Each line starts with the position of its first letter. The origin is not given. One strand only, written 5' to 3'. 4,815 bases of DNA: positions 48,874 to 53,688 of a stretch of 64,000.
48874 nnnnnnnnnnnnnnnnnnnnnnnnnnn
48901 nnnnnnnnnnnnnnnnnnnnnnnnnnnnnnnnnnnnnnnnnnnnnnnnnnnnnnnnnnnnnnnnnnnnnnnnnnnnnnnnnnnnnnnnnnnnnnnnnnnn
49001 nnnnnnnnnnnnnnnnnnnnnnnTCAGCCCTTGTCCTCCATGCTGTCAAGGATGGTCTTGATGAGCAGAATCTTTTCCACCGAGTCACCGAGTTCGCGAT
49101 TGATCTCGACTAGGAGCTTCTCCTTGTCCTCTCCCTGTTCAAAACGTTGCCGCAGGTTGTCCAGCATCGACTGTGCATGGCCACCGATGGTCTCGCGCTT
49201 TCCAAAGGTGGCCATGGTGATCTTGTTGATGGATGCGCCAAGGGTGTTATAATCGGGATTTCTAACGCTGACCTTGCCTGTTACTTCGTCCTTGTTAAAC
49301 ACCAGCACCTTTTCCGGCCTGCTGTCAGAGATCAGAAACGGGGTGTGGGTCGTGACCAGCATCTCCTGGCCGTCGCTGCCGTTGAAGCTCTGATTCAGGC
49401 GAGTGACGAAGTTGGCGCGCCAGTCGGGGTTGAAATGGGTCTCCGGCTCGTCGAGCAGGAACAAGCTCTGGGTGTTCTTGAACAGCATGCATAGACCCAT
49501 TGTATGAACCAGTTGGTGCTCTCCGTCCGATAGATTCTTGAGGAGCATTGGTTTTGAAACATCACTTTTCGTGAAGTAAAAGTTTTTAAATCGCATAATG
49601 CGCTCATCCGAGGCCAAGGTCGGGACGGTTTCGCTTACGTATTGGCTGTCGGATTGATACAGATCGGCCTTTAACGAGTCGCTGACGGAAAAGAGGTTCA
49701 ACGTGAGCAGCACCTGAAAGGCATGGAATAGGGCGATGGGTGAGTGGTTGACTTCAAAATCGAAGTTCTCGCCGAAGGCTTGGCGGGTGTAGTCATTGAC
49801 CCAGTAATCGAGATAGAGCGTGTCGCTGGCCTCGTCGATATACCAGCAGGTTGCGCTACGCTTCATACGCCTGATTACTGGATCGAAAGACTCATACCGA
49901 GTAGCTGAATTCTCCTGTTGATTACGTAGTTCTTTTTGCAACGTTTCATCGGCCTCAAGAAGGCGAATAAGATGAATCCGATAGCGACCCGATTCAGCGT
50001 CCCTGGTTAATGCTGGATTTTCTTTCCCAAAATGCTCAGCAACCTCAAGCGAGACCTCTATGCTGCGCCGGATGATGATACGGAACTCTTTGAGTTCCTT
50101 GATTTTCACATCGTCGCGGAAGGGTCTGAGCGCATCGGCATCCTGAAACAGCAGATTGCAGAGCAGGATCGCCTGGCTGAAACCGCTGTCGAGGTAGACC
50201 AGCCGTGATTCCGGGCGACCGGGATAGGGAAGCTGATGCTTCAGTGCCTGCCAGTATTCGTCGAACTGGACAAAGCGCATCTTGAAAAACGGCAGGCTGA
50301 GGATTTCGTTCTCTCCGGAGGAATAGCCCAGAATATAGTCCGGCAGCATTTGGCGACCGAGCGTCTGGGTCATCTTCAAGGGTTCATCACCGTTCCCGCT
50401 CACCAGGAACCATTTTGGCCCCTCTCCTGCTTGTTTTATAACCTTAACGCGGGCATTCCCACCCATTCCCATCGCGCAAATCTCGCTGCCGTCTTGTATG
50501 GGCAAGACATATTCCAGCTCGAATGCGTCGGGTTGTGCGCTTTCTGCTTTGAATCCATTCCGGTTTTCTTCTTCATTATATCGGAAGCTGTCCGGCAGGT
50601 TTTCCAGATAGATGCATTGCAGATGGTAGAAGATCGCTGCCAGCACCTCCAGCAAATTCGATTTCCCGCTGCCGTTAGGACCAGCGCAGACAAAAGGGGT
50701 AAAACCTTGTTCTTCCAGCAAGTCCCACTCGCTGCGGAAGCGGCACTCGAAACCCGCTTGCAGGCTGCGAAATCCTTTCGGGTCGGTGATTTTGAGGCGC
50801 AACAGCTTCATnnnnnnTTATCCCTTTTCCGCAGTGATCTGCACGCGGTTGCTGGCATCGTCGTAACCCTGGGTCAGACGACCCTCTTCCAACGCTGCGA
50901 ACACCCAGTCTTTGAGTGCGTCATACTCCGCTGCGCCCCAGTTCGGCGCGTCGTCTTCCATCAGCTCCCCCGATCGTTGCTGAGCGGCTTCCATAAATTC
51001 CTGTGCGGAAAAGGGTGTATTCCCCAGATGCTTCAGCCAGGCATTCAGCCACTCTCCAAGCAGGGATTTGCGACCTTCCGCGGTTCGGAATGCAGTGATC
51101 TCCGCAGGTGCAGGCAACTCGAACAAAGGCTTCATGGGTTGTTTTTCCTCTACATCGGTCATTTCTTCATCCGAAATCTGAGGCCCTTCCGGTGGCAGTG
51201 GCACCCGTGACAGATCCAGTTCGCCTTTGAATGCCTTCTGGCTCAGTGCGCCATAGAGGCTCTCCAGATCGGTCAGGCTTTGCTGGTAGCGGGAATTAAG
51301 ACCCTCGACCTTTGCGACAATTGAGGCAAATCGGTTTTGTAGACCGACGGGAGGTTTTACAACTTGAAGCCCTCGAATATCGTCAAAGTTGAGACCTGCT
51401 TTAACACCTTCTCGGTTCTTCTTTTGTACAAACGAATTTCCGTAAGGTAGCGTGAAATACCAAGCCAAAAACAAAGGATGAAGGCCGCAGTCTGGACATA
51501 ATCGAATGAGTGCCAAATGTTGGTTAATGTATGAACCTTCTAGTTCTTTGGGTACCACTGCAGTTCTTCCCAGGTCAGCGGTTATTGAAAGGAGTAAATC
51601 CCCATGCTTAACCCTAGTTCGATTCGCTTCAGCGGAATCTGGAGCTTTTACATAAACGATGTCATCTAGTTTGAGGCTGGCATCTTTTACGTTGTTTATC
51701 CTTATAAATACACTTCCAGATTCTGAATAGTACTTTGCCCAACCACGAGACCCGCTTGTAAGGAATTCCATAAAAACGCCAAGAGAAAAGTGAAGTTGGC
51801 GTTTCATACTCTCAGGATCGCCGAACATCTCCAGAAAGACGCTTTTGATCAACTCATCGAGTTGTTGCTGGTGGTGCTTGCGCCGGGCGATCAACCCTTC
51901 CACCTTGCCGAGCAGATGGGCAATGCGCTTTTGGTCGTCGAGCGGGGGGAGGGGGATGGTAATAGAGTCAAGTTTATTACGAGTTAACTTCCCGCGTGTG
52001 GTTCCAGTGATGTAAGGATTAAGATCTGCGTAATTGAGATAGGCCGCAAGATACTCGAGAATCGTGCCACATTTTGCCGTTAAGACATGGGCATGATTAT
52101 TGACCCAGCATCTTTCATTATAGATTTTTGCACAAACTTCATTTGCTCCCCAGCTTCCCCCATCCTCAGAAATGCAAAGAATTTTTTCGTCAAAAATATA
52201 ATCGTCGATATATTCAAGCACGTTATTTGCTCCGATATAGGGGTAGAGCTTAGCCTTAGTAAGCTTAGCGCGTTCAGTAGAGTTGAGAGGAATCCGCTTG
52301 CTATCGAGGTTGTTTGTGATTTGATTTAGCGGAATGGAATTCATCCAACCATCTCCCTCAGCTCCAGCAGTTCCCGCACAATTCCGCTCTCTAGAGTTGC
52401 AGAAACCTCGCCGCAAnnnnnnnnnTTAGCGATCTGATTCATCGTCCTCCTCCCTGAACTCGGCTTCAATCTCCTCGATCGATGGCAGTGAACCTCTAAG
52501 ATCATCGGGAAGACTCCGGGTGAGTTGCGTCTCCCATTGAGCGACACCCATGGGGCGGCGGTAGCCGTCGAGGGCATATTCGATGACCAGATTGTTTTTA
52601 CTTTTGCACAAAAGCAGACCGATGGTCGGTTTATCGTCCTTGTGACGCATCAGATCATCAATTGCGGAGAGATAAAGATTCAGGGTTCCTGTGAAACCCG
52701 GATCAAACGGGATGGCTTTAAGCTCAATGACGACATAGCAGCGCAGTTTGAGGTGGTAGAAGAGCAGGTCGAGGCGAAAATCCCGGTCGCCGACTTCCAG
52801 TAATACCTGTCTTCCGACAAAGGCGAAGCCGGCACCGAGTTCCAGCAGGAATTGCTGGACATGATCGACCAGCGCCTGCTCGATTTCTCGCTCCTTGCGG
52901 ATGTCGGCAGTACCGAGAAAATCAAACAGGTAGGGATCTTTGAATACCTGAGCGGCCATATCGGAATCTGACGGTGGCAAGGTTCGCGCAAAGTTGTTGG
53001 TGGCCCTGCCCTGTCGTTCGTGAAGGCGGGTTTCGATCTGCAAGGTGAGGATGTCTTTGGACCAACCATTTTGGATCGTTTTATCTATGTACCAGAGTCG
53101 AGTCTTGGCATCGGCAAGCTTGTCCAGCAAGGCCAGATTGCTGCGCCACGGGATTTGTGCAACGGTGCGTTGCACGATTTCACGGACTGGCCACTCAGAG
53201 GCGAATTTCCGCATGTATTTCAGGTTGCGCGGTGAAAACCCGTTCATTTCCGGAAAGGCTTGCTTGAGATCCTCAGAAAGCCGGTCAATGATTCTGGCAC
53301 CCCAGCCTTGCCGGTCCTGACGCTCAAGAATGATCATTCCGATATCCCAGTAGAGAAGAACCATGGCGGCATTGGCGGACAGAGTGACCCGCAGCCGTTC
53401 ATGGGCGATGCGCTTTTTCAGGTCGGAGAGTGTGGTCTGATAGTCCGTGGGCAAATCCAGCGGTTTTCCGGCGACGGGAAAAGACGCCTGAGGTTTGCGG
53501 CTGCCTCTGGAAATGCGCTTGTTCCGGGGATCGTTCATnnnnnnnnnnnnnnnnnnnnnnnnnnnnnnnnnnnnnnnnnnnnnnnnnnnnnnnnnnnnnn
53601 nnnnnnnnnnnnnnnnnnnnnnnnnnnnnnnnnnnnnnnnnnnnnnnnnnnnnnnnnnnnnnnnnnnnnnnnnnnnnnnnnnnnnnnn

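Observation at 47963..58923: Type I R-M operon extended by a translationally coupled ABC-ATPase + HNH pair: candidate guard or backup system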

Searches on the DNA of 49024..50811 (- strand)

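Call 23: search_dna_similar(query=L054:3911-12876:+, collection=ecoli_genomes, mode=near, max_rows=20)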
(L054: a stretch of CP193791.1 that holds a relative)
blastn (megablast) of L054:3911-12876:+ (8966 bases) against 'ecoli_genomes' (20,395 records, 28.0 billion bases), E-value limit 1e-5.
Records with a match: 11; places in all: 11; records where one place covers at least 80% of the query: 10.
Genomes with a match: 11 of 5426; with a place that covers at least 80% of the query: 10. Places per genome that has any: lowest 1, median 1, highest 1. On chromosomes: 11 places; on plasmids: 0.
Best place of each record, by identity: 90-95% 11.
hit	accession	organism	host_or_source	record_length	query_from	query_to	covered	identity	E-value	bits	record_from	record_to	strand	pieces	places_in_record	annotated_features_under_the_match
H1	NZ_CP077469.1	Escherichia coli O111:H11 strain 8D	Homo sapiens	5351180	12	8942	88%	90.7%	0e+0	10501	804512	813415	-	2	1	DEAD/DEAH box helicase family protein | restriction system-associated AAA family ATPase | type I restriction-modification system subunit M | restriction endonuclease subunit S | HNH endonuclease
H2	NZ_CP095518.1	Escherichia coli strain GN02350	Homo sapiens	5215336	12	8942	88%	90.6%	0e+0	10496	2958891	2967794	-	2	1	DEAD/DEAH box helicase family protein | restriction system-associated AAA family ATPase | type I restriction-modification system subunit M | restriction endonuclease subunit S | HNH endonuclease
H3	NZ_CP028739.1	Escherichia coli strain A36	Pseudomys apodemoides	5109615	12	8942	88%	90.6%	0e+0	10479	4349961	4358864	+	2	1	DEAD/DEAH box helicase family protein | restriction system-associated AAA family ATPase | type I restriction-modification system subunit M | restriction endonuclease subunit S | HNH endonuclease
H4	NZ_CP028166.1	Escherichia coli strain CFSAN064036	poultry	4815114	12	8942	88%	90.6%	0e+0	10490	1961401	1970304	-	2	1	DEAD/DEAH box helicase family protein | restriction system-associated AAA family ATPase | type I restriction-modification system subunit M | restriction endonuclease subunit S | HNH endonuclease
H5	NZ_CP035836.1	Escherichia coli strain WS1933D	Homo sapiens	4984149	12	8942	88%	90.6%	0e+0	10479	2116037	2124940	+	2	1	type I restriction endonuclease subunit R | restriction system-associated AAA family ATPase | type I restriction-modification system subunit M | restriction endonuclease subunit S | HNH endonuclease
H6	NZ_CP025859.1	Escherichia coli strain 504239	Homo sapiens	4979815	12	8942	88%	90.6%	0e+0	10479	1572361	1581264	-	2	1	DEAD/DEAH box helicase family protein | restriction system-associated AAA family ATPase | type I restriction-modification system subunit M | restriction endonuclease subunit S | HNH endonuclease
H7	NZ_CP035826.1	Escherichia coli strain 67-1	Homo sapiens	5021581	12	8942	88%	90.6%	0e+0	10479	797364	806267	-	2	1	DEAD/DEAH box helicase family protein | restriction system-associated AAA family ATPase | type I restriction-modification system subunit M | restriction endonuclease subunit S | HNH endonuclease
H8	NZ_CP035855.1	Escherichia coli TW11681 strain TW11681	-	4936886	12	8942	88%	90.6%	0e+0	10479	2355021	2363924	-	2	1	type I restriction endonuclease subunit R | restriction system-associated AAA family ATPase | type I restriction-modification system subunit M | restriction endonuclease subunit S | HNH endonuclease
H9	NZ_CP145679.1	Escherichia coli strain S1-NGR-02-A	Homo sapiens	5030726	12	8942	88%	90.6%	0e+0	10479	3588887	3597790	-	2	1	DEAD/DEAH box helicase family protein | restriction system-associated AAA family ATPase | type I restriction-modification system subunit M | restriction endonuclease subunit S | HNH endonuclease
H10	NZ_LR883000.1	Escherichia coli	-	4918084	12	8942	88%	90.6%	0e+0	10479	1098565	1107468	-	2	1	DEAD/DEAH box helicase family protein | restriction system-associated AAA family ATPase | type I restriction-modification system subunit M | restriction endonuclease subunit S | HNH endonuclease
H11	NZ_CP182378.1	Escherichia coli strain Br_167_kylling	-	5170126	6131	8942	31%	90.8%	0e+0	3759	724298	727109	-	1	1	restriction system-associated AAA family ATPase | HNH endonuclease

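Call 25: get_annotated_region(hit=H11, flank=12000)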
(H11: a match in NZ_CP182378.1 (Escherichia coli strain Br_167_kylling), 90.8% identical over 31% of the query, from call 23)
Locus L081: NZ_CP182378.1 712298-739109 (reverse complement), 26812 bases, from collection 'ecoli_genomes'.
description: Escherichia coli strain Br_167_kylling chromosome, complete genome
organism: Escherichia coli strain Br_167_kylling (NCBI taxid 562)
replicon: chromosome; assembly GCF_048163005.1
host: -; source: -; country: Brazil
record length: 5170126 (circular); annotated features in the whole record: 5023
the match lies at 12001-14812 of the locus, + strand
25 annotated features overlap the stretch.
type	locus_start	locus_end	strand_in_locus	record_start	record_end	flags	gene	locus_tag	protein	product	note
CDS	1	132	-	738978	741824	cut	-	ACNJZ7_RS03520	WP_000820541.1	Ag43/Cah family autotransporter adhesin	-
CDS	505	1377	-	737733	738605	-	-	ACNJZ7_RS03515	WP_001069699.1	GTPase family protein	-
CDS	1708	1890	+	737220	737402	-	-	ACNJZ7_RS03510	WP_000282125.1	hypothetical protein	-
CDS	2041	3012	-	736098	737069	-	-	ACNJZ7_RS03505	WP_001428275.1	IS481 family transposase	-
CDS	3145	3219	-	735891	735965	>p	-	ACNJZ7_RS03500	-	IS66 family insertion sequence element accessory protein TnpB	incomplete; partial in the middle of a contig; missing C-terminus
CDS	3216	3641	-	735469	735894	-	tnpA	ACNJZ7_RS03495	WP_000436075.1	IS66-like element accessory protein TnpA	-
CDS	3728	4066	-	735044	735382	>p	-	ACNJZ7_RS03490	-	ISL3 family transposase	incomplete; partial in the middle of a contig; missing C-terminus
CDS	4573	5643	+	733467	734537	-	-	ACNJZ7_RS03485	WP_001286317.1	CBASS cGAMP-activated phospholipase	-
CDS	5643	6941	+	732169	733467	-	dncV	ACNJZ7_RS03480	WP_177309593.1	CBASS phage resistance system c-GMP-AMP synthase DncV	-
CDS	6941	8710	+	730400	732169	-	-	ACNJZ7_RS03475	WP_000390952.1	E2/UBC family protein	-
CDS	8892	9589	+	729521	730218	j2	-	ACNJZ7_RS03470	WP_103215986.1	IS1-like element IS1A family transposase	programmed frameshift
CDS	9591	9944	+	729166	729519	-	-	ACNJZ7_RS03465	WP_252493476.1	Mov34/MPN/PAD-1 family protein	-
CDS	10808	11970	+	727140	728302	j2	-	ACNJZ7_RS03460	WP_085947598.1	IS3-like element IS3 family transposase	programmed frameshift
CDS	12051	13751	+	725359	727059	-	-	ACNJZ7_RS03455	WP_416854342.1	restriction system-associated AAA family ATPase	-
CDS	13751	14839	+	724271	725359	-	-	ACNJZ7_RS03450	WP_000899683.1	HNH endonuclease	-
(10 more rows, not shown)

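Call 86: get_annotated_region(hit=H8, flank=7000)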
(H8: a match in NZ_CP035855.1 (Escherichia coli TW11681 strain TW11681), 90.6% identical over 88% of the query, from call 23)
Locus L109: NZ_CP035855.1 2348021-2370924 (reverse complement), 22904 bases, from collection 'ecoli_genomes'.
description: Escherichia coli TW11681 chromosome, complete genome
organism: Escherichia coli TW11681 strain TW11681 (NCBI taxid 913088)
replicon: chromosome; assembly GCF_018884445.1
host: -; source: -; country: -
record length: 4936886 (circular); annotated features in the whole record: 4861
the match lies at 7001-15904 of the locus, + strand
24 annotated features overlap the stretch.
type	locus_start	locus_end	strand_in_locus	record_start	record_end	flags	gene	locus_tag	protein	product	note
CDS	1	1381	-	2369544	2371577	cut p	traD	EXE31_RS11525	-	type IV conjugative transfer system coupling protein TraD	internal stop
CDS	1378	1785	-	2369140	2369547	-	-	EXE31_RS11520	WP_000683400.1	integrating conjugative element protein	-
CDS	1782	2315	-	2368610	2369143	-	-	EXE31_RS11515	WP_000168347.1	hypothetical protein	-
CDS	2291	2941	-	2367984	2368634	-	-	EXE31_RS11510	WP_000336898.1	TIGR03759 family integrating conjugative element protein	-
CDS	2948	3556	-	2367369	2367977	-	-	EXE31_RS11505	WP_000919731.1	hypothetical protein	-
CDS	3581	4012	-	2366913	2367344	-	-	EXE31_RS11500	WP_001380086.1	transcriptional regulator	-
CDS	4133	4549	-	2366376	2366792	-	-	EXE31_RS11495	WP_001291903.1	STY4534 family ICE replication protein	-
CDS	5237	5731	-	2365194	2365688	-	-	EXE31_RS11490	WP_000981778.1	DUF3158 family protein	-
CDS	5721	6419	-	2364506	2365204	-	-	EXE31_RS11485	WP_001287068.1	PFL_4669 family integrating conjugative element protein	-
CDS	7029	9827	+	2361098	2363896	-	-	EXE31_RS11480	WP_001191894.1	type I restriction endonuclease subunit R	-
CDS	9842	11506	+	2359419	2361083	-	-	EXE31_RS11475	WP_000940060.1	type I restriction-modification system subunit M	-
CDS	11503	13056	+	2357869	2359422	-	-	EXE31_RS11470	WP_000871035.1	restriction endonuclease subunit S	-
CDS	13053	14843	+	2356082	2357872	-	-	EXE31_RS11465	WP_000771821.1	restriction system-associated AAA family ATPase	-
CDS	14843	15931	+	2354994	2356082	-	-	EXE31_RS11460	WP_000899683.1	HNH endonuclease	-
CDS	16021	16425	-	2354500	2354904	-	-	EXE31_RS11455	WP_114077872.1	RBBP9/YdeN family alpha/beta hydrolase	-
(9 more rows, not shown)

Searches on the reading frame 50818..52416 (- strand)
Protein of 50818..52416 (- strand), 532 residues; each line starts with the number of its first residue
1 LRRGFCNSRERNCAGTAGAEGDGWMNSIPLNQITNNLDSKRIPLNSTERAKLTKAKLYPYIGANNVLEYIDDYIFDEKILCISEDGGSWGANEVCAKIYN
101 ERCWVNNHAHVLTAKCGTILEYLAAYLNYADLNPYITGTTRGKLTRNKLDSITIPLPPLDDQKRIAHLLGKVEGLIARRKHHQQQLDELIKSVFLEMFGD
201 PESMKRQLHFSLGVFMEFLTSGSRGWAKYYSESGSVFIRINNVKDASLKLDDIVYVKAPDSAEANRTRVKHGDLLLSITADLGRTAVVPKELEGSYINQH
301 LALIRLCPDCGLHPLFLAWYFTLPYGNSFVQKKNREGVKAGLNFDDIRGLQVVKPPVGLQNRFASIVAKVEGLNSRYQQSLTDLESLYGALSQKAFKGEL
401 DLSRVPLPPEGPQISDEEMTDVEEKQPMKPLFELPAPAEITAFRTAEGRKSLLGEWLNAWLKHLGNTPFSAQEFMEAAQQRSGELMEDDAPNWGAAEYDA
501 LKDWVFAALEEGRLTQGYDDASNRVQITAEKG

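Call 3: search_protein_families(library=pfam, proteins=[window:50818-52416:-], max_evalue=0.01)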
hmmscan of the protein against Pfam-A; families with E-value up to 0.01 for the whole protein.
window:50818-52416:- (532 aa): 1 family
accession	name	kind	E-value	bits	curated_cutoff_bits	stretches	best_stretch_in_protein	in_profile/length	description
PF01420.25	Methylase_S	-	2.8e-23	83.4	22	1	38-186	16-166/168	Type I restriction modification DNA specificity domain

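Call 4: search_protein_families(library=padloc, proteins=[window:50818-52416:-], max_evalue=0.01)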
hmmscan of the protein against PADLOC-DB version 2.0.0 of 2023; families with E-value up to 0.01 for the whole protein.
window:50818-52416:- (532 aa): 117 families (the best 25 are shown)
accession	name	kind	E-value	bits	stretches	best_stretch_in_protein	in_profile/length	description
PDLC03117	Specificity_I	-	1.7e-98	328.7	1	121-529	100-515/518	Type I specificity subunit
PDLC03084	Specificity_I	-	4.6e-59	198.7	1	43-400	14-390/392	Type I specificity subunit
PDLC03107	Specificity_I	-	1.4e-55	187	1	121-400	106-392/392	Type I specificity subunit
PDLC03069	Specificity_I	-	9.4e-53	177.7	1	133-400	118-387/387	Type I specificity subunit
PDLC03053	Specificity_I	-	1.9e-51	173.6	1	101-408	89-396/397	Type I specificity subunit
PDLC03129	Specificity_I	-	1.4e-42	144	1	120-413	108-409/431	Type I specificity subunit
PDLC03099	Specificity_I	-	1.9e-36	124.1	2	27-202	7-173/405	Type I specificity subunit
PDLC03108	Specificity_I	-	1.6e-33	114.6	1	98-401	120-436/452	Type I specificity subunit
PDLC03153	Specificity_I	-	2.2e-32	111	1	87-403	84-413/417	Type I specificity subunit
PDLC03196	Specificity_I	-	2.1e-31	106.9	2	46-184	108-270/792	Type I specificity subunit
PDLC03072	Specificity_I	-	2.7e-31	107.1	2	208-387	242-424/448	Type I specificity subunit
PDLC03079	Specificity_I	-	1.3e-30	104.9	2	74-201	84-216/470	Type I specificity subunit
PDLC03089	Specificity_I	-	1e-29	101.9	2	224-368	24-166/446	Type I specificity subunit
PDLC03100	Specificity_I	-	1.1e-28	98.8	2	148-398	140-390/392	Type I specificity subunit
PDLC03188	Specificity_I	-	5.1e-28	96.1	1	20-171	259-406/458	Type I specificity subunit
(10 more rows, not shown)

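Call 5: search_protein_families(library=ncbifam, proteins=[window:50818-52416:-], max_evalue=0.001)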
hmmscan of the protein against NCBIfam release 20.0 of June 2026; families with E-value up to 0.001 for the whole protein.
window:50818-52416:- (532 aa): 2 families
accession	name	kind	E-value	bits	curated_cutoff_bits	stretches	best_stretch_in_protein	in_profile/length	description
NF007278.0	PRK09737.1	equivalog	6.9e-16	58.1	662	1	60-400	61-419/461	type I restriction-modification system specificity subunit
NF047740.1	antiphage_MADS5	equivalog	1.8e-07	30.4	400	1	249-387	81-218/461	methylation-associated defense system restriction endonuclease subunit S MAD5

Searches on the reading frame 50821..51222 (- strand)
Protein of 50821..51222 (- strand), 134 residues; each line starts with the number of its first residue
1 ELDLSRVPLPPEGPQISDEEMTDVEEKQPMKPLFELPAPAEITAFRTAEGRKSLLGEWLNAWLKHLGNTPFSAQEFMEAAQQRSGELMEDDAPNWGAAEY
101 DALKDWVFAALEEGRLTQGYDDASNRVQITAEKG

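Call 35: search_protein_families(library=pfam, proteins=[window:50821-51222:-], max_evalue=10)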
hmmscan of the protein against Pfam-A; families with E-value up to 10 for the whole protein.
seq(134 aa): 0 families

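Call 53: search_protein_representatives(protein=window:50821-51222:-)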
Query: 134 residues. Proteins with E-value up to 0.001 (for the whole library): 150; up to 1e-10: 88; up to 1e-30: 14. The best 150 are listed.
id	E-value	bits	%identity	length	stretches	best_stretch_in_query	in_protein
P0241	1.3e-82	291.0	100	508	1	1-134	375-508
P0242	4.4e-57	208.3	72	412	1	1-134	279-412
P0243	1.8e-55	203.2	71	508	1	1-134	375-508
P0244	3.0e-54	199.2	71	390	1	1-133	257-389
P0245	2.1e-51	190.0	70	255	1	1-134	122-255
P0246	3.1e-48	179.7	65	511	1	1-133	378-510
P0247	5.3e-47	175.7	63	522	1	1-134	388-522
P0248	2.8e-43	163.6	66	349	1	1-118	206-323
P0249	3.7e-42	160.0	57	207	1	1-133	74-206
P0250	4.8e-42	159.7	62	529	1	1-134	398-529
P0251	2.3e-35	138.0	51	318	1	1-131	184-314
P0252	5.5e-34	133.6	51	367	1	1-131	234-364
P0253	3.9e-33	130.8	53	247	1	1-131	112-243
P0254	1.8e-31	125.5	53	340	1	1-131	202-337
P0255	9.5e-30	119.9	50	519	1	1-133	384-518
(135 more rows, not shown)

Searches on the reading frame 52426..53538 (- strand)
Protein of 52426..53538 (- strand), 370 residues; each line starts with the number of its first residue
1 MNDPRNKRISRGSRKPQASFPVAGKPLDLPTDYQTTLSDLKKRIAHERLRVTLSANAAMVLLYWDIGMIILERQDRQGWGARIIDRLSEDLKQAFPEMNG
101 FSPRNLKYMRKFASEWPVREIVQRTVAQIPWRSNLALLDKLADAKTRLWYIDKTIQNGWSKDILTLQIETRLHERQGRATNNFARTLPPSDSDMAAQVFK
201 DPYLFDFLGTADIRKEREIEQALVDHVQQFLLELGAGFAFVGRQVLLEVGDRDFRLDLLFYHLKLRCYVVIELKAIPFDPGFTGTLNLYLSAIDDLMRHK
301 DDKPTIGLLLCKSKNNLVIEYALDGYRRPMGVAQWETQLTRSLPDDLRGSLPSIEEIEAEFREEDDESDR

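Call 3: search_protein_families(library=pfam, proteins=[window:52426-53538:-], max_evalue=0.01)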
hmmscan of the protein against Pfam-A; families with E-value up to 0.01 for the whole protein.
window:52426-53538:- (370 aa): 2 families
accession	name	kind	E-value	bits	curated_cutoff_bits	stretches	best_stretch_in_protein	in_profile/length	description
PF06250.17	YhcG_C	-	4.8e-61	205.6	32.5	1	197-352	2-157/157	YhcG PDDEXK nuclease domain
PF17761.7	DUF1016_N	-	2.8e-42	144.5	32.8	1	40-175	2-137/137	DUF1016 N-terminal domain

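Call 4: search_protein_families(library=padloc, proteins=[window:52426-53538:-], max_evalue=0.01)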
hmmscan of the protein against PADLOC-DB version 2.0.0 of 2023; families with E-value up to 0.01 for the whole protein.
window:52426-53538:- (370 aa): 29 families (the best 25 are shown)
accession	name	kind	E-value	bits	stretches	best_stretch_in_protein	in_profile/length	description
PDLC04831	PDC-S02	-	2.1e-147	489.1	1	28-366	6-342/346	-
PDLC04795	PDC-S02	-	1.1e-143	476.8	1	29-365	20-354/357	-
PDLC04810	PDC-S02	-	7.3e-130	431.3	1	30-363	8-352/355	-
PDLC04803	PDC-S02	-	1.3e-92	308.3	1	98-364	7-266/269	-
PDLC04807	PDC-S02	-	1.2e-84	282.6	1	31-341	11-327/351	-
PDLC04826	PDC-S02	-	1e-83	278.4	1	29-239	7-217/222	-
PDLC04813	PDC-S02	-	8.2e-69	229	1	194-365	3-172/175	-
PDLC04811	PDC-S02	-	5.2e-68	226.2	1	29-190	8-169/172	-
PDLC04822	PDC-S02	-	4.6e-66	221.4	1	33-315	10-288/294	-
PDLC04804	PDC-S02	-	5.6e-66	220.1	1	30-210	8-189/203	-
PDLC04798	PDC-S02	-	3.7e-64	214.8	1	200-361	52-213/222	-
PDLC04820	PDC-S02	-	2.1e-51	173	1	24-323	18-290/332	-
PDLC04827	PDC-S02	-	6.8e-46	154.7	1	31-251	8-231/234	-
PDLC04800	PDC-S02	-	3.7e-45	151.4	1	29-147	7-125/129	-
PDLC01464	PD_DExK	-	2.6e-39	132.5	2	153-272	21-126/126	"CAS-I,CAS-II,CAS-III,CAS-IV,CAS-V,CAS-VI; associated"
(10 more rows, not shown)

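Call 5: search_protein_families(library=ncbifam, proteins=[window:52426-53538:-], max_evalue=0.001)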
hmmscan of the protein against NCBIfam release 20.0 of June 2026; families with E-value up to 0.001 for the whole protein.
window:52426-53538:- (370 aa): 0 families
